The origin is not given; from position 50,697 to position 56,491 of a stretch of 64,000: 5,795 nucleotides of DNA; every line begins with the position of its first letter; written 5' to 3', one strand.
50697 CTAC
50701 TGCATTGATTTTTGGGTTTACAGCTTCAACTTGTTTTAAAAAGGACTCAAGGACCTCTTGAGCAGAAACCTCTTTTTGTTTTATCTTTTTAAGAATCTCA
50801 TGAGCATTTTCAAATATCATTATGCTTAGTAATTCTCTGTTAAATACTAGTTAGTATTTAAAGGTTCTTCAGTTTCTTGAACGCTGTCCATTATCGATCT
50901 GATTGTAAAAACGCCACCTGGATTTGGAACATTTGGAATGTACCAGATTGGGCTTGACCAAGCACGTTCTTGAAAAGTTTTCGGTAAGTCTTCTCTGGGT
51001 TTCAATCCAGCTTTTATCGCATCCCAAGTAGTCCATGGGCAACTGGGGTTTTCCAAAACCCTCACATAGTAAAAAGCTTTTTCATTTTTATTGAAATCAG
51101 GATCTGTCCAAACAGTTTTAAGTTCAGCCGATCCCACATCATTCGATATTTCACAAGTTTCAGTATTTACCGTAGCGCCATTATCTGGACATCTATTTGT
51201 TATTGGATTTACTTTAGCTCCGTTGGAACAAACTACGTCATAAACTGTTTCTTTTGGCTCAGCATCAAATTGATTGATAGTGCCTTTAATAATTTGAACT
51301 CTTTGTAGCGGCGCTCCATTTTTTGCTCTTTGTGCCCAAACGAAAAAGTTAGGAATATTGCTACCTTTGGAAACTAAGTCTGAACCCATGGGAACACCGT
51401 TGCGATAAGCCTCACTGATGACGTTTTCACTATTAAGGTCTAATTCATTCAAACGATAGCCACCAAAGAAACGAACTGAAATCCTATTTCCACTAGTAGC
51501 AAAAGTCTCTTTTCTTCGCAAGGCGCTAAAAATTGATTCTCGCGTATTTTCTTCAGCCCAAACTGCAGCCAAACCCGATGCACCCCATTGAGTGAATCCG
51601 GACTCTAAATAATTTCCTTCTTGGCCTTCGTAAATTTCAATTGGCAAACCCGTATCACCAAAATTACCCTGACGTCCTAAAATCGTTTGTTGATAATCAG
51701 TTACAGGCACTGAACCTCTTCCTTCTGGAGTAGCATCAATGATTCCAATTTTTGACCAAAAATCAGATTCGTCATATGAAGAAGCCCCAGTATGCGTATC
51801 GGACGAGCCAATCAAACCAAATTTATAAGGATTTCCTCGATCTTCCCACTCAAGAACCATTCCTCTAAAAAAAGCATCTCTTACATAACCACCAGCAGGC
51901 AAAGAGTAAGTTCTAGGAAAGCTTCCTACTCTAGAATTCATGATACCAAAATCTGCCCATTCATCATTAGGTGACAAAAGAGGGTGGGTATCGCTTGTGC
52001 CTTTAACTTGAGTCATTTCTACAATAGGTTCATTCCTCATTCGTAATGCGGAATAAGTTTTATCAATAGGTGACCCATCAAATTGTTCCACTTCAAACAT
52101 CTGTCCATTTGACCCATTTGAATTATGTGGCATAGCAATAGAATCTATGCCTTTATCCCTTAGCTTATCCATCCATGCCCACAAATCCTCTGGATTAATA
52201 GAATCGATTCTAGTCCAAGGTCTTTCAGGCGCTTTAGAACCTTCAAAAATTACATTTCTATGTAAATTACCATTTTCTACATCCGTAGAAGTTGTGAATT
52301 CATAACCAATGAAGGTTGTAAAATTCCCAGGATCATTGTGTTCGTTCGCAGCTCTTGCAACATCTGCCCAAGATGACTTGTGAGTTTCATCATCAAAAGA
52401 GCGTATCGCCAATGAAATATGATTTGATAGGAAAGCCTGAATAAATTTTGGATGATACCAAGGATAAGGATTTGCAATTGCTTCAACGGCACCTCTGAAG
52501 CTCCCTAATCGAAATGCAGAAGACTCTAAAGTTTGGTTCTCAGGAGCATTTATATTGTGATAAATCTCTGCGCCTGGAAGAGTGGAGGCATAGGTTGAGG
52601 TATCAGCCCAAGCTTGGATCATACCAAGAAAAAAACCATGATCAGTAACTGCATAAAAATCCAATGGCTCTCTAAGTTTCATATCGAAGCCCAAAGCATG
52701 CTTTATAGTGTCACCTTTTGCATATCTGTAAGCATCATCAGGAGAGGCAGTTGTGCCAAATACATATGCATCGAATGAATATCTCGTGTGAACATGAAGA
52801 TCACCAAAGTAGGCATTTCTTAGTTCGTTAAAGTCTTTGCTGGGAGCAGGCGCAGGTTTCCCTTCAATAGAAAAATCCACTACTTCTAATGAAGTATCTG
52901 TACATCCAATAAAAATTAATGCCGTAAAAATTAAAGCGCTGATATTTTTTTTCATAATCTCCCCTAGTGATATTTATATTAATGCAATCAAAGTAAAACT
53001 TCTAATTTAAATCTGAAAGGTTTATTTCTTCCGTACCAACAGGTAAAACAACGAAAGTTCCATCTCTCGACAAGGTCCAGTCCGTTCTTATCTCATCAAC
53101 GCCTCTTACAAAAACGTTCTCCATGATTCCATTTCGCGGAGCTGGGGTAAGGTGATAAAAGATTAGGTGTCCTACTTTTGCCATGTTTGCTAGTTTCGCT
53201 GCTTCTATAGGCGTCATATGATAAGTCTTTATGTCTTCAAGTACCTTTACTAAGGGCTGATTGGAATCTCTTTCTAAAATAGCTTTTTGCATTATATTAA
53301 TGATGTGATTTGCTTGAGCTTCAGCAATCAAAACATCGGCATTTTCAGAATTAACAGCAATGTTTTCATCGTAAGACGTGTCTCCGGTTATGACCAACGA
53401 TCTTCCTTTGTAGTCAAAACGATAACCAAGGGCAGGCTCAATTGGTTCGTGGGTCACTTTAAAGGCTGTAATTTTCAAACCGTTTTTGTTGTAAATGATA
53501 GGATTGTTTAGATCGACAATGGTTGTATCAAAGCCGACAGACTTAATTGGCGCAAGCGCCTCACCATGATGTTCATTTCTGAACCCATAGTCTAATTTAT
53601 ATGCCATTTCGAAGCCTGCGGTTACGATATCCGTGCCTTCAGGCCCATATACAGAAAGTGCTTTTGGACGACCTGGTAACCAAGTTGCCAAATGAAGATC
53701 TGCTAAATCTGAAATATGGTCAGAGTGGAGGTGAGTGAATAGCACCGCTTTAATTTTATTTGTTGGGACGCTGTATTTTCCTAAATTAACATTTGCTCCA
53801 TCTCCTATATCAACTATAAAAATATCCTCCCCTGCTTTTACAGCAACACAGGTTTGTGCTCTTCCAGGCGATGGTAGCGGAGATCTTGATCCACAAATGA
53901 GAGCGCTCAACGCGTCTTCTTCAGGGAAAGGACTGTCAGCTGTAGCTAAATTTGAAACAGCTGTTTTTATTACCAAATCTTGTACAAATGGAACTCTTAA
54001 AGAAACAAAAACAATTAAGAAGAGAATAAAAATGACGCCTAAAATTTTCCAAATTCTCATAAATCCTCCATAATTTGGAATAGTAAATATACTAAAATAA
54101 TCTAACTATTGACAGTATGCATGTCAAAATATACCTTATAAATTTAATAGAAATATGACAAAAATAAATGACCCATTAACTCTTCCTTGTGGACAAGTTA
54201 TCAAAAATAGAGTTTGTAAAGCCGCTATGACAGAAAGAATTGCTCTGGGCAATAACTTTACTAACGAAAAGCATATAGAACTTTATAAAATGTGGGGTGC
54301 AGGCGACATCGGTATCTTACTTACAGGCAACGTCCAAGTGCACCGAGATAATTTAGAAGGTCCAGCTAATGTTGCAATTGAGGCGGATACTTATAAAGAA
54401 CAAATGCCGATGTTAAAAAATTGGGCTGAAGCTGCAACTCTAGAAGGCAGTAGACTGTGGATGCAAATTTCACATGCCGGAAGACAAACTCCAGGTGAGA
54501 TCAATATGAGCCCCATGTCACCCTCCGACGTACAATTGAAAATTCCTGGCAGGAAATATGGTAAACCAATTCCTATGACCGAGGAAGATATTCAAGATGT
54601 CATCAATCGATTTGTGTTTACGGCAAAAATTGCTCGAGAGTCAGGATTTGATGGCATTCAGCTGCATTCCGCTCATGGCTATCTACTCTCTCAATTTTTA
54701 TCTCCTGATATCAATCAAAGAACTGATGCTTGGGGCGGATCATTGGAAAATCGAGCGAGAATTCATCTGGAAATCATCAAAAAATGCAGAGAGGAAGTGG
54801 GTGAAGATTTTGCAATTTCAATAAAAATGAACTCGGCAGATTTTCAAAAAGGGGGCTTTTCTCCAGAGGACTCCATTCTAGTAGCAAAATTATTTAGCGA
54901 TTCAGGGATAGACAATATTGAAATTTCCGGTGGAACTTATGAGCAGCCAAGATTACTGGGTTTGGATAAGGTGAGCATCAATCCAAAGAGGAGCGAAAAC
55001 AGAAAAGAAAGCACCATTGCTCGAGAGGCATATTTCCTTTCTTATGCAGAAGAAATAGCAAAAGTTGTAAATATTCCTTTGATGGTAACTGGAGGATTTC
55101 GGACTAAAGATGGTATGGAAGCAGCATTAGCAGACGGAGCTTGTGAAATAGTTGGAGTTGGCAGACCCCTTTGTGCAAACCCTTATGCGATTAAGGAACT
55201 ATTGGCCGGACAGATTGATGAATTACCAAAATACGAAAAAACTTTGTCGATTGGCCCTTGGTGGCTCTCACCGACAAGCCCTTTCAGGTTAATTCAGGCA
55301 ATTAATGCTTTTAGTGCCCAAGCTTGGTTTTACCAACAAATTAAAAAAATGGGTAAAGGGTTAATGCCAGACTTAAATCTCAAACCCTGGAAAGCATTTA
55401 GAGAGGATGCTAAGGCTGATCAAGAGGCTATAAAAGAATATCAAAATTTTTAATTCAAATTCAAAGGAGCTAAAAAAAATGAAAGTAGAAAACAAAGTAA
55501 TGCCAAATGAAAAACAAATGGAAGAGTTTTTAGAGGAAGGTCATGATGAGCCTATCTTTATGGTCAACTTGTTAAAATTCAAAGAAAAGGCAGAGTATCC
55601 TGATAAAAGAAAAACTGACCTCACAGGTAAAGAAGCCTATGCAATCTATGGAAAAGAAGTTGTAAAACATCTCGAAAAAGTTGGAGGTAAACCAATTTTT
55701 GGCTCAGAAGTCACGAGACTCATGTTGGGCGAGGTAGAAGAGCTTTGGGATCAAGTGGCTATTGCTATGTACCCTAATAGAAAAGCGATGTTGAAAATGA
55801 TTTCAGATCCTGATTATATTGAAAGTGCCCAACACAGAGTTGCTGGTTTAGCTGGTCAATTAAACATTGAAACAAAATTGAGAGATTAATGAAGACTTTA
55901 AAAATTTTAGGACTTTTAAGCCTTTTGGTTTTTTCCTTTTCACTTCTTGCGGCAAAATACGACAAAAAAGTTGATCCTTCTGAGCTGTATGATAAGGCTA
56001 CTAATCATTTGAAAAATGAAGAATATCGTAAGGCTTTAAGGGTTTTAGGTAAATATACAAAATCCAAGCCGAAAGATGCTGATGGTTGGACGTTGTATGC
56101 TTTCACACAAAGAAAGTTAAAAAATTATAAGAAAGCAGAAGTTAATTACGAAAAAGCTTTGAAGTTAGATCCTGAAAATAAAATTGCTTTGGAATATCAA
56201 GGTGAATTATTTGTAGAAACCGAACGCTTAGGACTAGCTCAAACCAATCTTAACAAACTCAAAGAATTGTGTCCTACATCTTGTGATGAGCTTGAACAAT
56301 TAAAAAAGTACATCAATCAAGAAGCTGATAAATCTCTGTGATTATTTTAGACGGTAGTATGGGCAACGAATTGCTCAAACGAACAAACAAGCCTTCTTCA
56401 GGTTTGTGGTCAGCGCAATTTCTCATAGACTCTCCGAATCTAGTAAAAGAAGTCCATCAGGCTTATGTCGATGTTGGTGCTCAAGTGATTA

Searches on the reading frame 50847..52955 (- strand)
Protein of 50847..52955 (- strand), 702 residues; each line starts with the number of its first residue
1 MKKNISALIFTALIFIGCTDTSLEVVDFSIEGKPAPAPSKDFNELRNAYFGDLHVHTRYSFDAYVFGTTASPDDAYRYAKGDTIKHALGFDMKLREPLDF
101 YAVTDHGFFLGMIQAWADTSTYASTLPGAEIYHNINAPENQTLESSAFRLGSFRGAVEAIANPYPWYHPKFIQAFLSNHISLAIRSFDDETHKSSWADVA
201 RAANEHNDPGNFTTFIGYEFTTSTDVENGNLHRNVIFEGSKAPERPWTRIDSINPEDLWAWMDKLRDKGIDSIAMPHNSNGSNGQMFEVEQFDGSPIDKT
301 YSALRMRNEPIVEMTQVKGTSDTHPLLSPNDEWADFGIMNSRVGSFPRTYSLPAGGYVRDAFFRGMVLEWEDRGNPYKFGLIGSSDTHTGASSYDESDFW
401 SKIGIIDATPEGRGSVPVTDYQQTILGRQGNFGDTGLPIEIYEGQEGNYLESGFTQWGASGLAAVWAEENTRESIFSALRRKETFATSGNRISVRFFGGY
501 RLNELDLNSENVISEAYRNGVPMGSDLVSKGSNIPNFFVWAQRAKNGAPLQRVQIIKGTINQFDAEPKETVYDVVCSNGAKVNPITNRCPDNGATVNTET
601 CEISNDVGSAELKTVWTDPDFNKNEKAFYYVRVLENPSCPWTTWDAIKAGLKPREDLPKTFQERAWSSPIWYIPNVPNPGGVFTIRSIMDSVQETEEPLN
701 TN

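Call 34: search_protein_families(library=pfam, proteins=[window:50847-52955:-], max_evalue=0.00001)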
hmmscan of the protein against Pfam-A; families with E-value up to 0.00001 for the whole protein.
window:50847-52955:- (702 aa): 1 family
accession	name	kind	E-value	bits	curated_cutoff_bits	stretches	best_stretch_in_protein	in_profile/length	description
PF12228.14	DUF3604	-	2.4e-216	720.2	20.4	1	44-674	2-591/591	Protein of unknown function (DUF3604)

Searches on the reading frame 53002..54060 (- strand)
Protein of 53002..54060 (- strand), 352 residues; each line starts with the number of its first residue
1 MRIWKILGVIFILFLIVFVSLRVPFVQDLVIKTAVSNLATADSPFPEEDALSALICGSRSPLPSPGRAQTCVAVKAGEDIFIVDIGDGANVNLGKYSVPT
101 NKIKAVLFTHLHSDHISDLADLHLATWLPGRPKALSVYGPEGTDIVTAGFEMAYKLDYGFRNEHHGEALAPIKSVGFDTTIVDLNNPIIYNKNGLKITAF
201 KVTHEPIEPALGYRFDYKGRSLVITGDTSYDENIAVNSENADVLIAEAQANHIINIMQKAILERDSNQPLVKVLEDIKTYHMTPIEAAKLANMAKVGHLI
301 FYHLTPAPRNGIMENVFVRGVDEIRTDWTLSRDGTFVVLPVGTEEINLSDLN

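Call 34: search_protein_families(library=pfam, proteins=[window:53002-54060:-], max_evalue=0.00001)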
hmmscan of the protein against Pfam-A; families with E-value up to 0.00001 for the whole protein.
window:53002-54060:- (352 aa): 2 families
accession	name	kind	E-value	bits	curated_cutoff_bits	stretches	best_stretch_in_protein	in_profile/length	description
PF12706.13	Lactamase_B_2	-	5.4e-20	72.3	27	1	101-303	29-199/200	Beta-lactamase superfamily domain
PF00753.33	Lactamase_B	-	4.2e-13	50.1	22.7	1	66-240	3-162/196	Metallo-beta-lactamase superfamily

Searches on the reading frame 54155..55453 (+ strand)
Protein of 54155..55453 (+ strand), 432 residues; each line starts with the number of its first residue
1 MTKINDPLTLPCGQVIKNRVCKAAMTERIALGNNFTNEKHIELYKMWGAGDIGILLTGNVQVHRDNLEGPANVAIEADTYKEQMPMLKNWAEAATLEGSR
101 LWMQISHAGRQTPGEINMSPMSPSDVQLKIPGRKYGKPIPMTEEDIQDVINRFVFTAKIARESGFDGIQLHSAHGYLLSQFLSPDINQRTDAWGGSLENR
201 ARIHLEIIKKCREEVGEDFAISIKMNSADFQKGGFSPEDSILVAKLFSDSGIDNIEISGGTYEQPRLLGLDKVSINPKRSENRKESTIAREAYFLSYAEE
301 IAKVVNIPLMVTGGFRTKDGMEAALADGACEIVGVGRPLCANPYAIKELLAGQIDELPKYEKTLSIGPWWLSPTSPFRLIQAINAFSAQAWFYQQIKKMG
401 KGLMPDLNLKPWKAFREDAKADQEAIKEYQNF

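Call 35: search_protein_families(library=pfam, proteins=[window:54155-55453:+], max_evalue=0.00001)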
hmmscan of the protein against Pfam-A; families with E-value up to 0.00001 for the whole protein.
window:54155-55453:+ (432 aa): 1 family
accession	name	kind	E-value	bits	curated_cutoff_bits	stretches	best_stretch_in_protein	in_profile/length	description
PF00724.26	Oxidored_FMN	-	1.9e-50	172.5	27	1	7-346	5-332/342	NADH:flavin oxidoreductase / NADH oxidase family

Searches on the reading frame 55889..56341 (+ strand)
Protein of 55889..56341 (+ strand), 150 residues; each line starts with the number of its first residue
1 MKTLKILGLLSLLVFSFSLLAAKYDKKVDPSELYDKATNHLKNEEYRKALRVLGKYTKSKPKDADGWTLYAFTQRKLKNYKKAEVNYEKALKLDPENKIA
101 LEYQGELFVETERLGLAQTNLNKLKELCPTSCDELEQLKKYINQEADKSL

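Call 35: search_protein_families(library=pfam, proteins=[window:55889-56341:+], max_evalue=0.00001)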
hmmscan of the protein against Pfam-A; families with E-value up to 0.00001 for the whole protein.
window:55889-56341:+ (150 aa): 9 families
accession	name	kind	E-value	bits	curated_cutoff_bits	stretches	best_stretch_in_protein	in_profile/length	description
PF07719.23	TPR_2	-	8.2e-11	41.6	27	1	64-97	1-34/34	Tetratricopeptide repeat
PF00515.34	TPR_1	-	3e-08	33.6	27.8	1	71-97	8-34/34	Tetratricopeptide repeat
PF13432.12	TPR_16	-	4.6e-08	33.8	32.7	0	34-83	1-50/65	Tetratricopeptide repeat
PF13428.12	TPR_14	-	8.9e-08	32.5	23.5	0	65-106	2-43/44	Tetratricopeptide repeat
PF13181.12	TPR_8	-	1e-07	31.9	25.7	0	65-97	2-34/34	Tetratricopeptide repeat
PF13431.12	TPR_17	-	1.6e-07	31.5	24.4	0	56-84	5-33/34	Tetratricopeptide repeat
PF23914.1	TPR_CcmH_CycH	-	1.8e-07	31.6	42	1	34-126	20-115/158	Cytochrome c-type biogenesis protein H TPR domain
PF12895.13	ANAPC3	-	6.2e-07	30.1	27.2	1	25-89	18-81/82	Anaphase-promoting complex, cyclosome, subunit 3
PF14559.12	TPR_19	-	2.4e-06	28.2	25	0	78-124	5-51/68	Tetratricopeptide repeat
